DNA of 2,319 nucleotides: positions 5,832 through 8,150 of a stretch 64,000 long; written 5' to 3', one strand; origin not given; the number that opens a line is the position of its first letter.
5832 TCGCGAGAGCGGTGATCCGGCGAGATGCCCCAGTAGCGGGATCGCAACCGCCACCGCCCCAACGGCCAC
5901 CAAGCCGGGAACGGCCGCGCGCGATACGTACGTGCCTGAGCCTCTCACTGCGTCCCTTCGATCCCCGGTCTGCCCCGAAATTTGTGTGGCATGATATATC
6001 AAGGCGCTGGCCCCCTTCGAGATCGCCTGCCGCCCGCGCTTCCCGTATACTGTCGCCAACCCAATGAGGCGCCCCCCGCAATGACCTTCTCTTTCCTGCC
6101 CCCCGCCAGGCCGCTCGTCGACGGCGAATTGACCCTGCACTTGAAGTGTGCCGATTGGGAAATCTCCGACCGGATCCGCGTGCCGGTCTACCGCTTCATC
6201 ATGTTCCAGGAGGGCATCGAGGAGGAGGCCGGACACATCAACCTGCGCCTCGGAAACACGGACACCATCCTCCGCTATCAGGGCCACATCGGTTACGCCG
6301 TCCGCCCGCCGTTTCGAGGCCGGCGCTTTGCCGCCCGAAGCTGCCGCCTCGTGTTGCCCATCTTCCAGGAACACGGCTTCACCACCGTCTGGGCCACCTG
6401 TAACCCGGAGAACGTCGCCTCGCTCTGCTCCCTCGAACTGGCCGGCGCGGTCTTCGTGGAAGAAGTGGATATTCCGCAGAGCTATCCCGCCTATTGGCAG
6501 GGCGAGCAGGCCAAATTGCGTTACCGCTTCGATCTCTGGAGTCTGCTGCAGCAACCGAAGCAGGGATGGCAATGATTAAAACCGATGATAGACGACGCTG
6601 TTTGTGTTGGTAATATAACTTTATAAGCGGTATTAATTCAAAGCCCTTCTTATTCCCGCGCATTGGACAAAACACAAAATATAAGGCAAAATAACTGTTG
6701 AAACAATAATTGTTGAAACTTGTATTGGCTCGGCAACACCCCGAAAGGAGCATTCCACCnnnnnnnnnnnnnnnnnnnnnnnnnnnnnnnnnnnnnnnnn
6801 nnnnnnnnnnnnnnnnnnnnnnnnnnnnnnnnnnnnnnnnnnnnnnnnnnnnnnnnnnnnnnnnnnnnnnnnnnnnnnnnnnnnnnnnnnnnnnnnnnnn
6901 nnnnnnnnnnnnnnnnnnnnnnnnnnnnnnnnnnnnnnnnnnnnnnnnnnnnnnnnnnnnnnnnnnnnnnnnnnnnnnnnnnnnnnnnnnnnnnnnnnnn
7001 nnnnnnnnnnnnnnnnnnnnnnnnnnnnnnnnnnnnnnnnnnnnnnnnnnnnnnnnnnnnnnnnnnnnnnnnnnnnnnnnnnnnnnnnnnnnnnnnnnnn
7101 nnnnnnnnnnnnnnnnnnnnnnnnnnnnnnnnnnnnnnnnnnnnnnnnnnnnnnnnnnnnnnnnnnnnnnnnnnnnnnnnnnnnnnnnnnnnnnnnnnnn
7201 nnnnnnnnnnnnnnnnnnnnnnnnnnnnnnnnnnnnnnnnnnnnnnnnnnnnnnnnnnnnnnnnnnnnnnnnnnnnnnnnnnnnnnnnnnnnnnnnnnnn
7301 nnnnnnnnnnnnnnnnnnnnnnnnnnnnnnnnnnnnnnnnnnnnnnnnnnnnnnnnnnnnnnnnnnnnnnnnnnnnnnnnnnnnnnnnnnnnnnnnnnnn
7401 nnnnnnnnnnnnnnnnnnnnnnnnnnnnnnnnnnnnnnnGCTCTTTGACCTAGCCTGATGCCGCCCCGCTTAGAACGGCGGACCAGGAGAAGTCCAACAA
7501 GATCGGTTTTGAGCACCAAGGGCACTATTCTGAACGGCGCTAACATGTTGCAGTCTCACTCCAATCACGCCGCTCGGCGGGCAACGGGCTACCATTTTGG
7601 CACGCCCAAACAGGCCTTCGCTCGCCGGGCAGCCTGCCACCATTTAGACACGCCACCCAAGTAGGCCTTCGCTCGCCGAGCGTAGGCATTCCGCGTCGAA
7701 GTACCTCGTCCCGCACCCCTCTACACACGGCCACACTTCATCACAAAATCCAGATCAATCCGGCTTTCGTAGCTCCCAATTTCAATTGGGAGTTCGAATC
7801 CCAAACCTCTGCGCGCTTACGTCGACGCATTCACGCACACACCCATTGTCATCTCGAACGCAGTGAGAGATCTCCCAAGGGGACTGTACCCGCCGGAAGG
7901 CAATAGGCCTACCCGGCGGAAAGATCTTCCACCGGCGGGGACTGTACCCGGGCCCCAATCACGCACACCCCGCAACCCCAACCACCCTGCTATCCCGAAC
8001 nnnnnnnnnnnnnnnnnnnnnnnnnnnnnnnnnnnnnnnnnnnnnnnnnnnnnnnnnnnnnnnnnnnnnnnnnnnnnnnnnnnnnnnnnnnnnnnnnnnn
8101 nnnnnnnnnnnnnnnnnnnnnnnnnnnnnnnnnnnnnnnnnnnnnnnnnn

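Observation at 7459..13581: ~6-kb islet between pirin and the P-type ATPase: repeat field + TM-methyltransferase + SIR2 cassette + hicAB, with no mobility gene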

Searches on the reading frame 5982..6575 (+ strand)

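Call 3: search_protein_families(library=pfam, proteins=[window:5982-6575:+], max_evalue=0.01)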
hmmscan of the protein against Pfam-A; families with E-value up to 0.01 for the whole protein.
window:5982-6575:+ (197 aa): 2 families
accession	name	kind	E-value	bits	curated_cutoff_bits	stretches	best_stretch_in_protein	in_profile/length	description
PF13302.13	Acetyltransf_3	-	7.5e-08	33.6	25.4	1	70-156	54-137/138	Acetyltransferase (GNAT) domain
PF00583.31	Acetyltransf_1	-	3.2e-05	24.6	20.7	1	71-147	34-107/116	Acetyltransferase (GNAT) family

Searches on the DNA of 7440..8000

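Call 65: search_rna_families(source=window, start=7440, end=8000, threshold=evalue, max_evalue=10)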
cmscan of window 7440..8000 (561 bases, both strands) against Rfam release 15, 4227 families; matches with E-value up to 10: 4.
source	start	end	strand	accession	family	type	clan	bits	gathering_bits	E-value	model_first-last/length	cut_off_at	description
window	7611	7692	+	RF03407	MIR531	Gene; miRNA;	-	20.7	70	0.33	1-69/69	no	MIR531 microRNA precursor family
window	7700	7769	-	RF01929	bxd_1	Gene; lncRNA;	-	13.7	75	1.7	1-86/86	no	Bithoraxoid conserved region 1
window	7682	7758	+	RF02595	EBv-sisRNA-1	Gene;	-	12.8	58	4.7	1-81/81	no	Epstein-Barr virus stable intronic sequence RNA 1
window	7922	7949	+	RF02975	DUF3800-XI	Gene; sRNA;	-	12.5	37.8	3.7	1-48/48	no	DUF3800-XI RNA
